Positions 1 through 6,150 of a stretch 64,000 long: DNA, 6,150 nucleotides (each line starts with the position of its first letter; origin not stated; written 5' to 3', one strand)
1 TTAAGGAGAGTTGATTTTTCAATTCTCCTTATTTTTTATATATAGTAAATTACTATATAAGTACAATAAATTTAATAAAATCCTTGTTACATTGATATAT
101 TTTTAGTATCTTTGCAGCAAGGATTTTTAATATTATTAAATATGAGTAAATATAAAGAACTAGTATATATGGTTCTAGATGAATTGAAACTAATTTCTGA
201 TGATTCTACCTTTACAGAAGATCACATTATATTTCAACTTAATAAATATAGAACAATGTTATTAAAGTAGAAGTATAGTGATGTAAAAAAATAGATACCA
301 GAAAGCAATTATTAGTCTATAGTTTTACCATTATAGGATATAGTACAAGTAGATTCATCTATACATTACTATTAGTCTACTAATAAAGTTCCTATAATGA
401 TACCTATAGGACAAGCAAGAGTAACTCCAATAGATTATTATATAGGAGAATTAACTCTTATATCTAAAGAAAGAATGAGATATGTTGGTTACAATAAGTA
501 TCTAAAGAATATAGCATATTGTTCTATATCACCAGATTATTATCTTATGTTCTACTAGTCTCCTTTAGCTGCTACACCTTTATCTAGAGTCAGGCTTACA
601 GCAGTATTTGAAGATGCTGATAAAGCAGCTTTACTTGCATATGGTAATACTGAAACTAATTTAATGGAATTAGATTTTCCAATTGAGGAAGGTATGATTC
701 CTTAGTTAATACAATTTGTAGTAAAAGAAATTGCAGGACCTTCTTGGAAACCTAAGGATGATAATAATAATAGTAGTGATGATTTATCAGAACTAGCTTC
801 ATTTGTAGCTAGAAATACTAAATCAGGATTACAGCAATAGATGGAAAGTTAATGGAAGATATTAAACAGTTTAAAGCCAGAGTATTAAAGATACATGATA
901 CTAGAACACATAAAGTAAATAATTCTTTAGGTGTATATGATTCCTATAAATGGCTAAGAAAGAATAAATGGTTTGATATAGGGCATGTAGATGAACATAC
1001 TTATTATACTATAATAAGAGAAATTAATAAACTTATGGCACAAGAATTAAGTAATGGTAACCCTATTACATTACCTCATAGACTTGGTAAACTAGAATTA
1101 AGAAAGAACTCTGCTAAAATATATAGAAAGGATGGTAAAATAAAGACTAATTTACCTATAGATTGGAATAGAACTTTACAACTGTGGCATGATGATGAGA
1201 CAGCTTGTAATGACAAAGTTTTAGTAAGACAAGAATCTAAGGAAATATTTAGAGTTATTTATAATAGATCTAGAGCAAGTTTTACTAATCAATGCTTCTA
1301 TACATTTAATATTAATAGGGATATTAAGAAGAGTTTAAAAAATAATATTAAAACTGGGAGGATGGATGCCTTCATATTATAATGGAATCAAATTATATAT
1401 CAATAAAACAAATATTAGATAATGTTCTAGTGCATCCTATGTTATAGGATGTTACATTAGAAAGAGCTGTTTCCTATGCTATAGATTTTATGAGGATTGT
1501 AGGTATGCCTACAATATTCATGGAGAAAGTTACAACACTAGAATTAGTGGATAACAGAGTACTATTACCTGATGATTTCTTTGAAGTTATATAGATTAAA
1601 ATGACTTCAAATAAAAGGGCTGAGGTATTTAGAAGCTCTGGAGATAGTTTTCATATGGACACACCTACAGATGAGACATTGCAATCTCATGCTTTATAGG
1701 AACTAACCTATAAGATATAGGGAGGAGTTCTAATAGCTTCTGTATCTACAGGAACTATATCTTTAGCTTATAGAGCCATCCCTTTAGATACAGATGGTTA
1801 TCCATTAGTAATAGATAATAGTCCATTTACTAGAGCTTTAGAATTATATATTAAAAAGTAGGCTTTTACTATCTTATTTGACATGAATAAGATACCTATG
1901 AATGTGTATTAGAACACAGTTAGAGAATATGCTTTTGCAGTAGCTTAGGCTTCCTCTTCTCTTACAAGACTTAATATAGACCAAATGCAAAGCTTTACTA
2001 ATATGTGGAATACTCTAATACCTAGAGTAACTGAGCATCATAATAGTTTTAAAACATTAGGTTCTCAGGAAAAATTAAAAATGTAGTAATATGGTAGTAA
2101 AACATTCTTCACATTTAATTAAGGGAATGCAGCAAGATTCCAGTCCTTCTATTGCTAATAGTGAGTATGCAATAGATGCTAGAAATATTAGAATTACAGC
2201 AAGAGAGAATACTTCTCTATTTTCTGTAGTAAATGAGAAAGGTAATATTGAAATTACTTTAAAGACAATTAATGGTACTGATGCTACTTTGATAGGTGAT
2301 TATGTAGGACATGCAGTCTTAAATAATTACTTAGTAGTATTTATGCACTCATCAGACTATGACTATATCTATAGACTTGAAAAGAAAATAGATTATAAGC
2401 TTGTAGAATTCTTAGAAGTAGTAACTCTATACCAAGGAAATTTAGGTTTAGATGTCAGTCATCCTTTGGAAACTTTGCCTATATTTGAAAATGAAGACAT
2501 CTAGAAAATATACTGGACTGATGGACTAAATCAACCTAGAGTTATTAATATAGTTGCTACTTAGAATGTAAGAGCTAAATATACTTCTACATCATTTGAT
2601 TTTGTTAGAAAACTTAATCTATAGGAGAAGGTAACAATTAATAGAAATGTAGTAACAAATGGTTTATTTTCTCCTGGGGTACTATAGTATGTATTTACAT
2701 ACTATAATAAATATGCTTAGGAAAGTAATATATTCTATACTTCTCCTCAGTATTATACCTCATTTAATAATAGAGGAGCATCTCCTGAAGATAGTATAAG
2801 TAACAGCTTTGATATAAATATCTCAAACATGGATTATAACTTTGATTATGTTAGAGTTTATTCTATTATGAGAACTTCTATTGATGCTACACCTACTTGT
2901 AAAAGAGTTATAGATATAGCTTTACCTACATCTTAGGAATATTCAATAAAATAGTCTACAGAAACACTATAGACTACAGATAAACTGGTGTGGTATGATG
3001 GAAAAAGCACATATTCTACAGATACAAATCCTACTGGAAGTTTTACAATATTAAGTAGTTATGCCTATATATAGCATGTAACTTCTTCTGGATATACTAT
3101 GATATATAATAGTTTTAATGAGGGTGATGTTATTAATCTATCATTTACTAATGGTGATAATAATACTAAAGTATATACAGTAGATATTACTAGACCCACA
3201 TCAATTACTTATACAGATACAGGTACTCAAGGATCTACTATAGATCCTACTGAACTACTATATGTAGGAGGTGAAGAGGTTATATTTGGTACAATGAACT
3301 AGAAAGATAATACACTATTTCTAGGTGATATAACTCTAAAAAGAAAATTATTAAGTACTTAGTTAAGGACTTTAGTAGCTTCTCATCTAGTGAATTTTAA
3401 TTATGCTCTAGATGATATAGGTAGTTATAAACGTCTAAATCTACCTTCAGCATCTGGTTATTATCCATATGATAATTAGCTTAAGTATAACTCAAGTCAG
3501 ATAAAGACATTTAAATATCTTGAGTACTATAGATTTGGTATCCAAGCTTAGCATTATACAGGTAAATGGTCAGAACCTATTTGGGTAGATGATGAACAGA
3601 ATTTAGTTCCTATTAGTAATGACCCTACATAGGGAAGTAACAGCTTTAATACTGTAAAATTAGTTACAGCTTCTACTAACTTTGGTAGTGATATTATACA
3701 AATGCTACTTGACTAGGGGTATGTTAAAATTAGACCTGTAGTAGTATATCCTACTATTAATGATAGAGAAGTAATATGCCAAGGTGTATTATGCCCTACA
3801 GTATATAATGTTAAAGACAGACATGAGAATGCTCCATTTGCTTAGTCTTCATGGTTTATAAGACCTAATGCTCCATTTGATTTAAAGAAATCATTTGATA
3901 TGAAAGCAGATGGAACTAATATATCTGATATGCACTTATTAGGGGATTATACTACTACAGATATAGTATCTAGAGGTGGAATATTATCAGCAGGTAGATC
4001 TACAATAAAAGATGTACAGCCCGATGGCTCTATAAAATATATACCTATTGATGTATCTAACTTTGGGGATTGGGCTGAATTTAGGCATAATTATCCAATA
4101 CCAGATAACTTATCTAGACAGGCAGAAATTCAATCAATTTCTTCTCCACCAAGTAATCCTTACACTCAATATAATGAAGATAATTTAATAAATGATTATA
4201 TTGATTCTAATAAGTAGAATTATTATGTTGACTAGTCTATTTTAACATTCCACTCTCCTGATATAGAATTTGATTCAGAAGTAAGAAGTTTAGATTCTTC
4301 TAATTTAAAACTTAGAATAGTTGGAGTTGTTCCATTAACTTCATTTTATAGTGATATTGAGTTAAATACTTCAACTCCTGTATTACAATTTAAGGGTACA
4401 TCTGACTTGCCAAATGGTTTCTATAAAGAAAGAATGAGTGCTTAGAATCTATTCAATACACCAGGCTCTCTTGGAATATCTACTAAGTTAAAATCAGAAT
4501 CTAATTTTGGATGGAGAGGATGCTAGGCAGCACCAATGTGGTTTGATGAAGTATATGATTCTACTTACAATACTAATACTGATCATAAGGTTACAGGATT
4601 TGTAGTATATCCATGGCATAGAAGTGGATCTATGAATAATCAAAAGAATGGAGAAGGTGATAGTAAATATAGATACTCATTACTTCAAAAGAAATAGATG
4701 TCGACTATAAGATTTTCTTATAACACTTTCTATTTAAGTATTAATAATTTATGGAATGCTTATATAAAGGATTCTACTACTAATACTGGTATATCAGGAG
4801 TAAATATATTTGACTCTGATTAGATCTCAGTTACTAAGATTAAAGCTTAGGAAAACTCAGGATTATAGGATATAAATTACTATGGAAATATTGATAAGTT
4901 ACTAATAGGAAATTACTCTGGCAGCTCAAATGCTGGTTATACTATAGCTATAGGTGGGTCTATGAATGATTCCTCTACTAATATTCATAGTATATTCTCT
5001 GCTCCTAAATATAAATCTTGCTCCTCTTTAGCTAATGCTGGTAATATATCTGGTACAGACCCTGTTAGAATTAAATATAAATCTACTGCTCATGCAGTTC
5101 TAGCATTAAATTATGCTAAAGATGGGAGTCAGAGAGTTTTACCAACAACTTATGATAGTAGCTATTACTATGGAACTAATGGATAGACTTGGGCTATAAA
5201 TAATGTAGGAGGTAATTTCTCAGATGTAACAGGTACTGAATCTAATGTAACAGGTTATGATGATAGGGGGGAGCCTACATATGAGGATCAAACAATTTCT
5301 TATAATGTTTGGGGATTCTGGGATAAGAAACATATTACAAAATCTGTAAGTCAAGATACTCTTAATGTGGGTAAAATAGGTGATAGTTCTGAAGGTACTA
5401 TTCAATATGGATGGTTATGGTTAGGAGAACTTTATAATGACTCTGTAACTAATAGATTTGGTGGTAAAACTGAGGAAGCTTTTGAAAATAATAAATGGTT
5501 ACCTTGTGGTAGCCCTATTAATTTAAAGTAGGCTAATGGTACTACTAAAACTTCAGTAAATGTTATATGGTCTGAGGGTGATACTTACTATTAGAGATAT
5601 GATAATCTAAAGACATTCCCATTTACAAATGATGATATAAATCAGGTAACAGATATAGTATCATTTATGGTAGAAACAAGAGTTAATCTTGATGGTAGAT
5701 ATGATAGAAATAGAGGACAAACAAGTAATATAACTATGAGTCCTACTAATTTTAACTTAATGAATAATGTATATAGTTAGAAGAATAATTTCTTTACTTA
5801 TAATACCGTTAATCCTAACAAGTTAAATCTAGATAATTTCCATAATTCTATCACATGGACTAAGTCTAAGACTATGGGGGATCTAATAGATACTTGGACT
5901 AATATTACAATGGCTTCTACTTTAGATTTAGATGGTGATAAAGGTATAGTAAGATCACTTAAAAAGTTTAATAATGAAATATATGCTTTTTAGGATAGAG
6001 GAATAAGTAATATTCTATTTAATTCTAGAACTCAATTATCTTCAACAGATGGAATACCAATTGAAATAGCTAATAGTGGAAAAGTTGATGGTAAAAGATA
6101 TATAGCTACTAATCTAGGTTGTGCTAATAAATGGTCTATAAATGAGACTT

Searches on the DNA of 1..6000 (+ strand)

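Call 9: search_dna_similar(query=window:1-6000:+, collection=phages, mode=near, max_rows=20)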
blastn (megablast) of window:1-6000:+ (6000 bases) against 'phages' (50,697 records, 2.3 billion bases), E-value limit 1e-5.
Records with a match: 2; places in all: 2; records where one place covers at least 80% of the query: 0.
Best place of each record, by identity: 60-80% 2.
By first word of the organism name: uncultured 2.
By host as written in the record: - 2.
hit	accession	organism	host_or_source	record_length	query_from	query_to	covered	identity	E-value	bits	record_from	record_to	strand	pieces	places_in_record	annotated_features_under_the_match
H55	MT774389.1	uncultured phage cr116_1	human feces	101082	5580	5719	2%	77.3%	2e-12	82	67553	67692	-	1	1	stabilization protein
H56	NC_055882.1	uncultured phage cr116_1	human feces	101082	5580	5719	2%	77.3%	2e-12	82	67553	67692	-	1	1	virion structural protein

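Call 68: search_rna_families(source=window, start=1, end=3000, threshold=evalue, max_evalue=0.1)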
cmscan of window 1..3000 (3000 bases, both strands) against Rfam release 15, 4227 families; matches with E-value up to 0.1: 1.
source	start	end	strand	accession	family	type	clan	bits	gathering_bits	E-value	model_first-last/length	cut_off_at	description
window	1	50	+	RF01096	PK-HAV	Cis-reg;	-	35.5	50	0.039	1-56/56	no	HepA virus 3'-terminal pseudoknot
